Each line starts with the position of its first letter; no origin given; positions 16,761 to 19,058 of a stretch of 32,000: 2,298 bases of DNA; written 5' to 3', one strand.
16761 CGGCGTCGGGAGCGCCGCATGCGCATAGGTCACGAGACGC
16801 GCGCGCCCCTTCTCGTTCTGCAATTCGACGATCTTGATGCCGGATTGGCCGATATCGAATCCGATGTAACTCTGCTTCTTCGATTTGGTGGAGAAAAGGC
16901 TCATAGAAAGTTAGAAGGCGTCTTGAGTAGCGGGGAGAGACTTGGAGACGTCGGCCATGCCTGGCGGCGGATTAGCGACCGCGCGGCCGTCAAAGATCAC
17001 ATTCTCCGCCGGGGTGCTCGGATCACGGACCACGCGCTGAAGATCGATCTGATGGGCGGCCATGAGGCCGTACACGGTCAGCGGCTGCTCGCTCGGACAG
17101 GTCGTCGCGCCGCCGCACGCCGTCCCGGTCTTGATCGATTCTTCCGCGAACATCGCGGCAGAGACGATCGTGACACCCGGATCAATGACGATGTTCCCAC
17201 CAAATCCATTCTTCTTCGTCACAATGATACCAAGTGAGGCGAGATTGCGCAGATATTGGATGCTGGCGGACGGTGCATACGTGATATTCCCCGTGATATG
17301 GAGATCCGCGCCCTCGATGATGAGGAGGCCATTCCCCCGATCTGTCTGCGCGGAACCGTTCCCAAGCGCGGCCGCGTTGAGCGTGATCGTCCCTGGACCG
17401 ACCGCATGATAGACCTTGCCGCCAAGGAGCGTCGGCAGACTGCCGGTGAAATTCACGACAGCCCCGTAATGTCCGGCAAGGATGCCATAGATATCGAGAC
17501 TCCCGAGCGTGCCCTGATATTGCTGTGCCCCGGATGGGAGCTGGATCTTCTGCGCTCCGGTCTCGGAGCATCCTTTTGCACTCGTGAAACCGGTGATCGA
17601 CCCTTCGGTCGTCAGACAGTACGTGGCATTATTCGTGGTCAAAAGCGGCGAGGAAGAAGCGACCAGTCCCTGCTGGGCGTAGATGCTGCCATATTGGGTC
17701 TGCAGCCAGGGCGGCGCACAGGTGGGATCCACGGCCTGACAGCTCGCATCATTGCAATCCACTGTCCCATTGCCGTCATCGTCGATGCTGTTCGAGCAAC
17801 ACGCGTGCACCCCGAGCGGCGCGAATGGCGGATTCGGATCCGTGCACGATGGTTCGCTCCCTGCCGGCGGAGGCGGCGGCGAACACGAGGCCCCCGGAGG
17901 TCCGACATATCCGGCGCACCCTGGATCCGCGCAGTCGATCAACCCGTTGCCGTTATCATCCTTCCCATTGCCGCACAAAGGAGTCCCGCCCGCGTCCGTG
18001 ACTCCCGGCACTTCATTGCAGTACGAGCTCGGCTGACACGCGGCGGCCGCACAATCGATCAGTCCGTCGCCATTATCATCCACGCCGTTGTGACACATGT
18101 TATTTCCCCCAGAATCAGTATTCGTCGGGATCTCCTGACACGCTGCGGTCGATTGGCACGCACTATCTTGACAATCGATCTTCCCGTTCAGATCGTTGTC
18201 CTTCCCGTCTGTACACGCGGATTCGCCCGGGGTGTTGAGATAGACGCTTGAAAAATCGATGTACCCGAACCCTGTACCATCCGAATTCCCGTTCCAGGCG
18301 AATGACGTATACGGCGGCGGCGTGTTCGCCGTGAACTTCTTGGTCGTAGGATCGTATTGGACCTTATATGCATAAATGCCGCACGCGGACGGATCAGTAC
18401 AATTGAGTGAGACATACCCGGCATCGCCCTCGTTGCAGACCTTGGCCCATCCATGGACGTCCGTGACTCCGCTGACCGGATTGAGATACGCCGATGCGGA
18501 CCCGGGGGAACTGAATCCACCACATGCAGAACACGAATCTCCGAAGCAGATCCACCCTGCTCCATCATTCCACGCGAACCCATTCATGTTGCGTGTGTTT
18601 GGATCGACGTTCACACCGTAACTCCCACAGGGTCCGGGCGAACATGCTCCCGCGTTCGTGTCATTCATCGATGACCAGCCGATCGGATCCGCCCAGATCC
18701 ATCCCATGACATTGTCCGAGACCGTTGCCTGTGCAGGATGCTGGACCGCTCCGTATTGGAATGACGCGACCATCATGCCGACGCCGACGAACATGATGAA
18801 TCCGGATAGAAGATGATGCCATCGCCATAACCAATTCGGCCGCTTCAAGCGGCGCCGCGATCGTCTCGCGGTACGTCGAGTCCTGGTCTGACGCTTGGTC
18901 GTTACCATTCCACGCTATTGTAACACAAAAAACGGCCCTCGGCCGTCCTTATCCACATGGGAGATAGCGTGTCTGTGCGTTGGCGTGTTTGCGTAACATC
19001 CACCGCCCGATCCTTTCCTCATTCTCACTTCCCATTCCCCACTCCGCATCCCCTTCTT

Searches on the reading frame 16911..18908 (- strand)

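Call 5: search_protein_families(library=pfam, proteins=[window:16911-18908:-], max_evalue=0.01)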
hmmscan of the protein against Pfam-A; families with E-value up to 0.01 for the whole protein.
window:16911-18908:- (665 aa): 0 families

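Call 82: search_protein_families(library=ncbifam, proteins=[window:16911-18908:-], max_evalue=1)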
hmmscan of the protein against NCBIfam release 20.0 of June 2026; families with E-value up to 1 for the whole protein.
window:16911-18908:- (665 aa): 1 family
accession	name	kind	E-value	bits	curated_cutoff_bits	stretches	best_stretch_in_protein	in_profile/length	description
NF033662.1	acid_disulf_rpt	repeat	1.8e-24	85.1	41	4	228-257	3-32/32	acidic double-disulfide repeat-containing protein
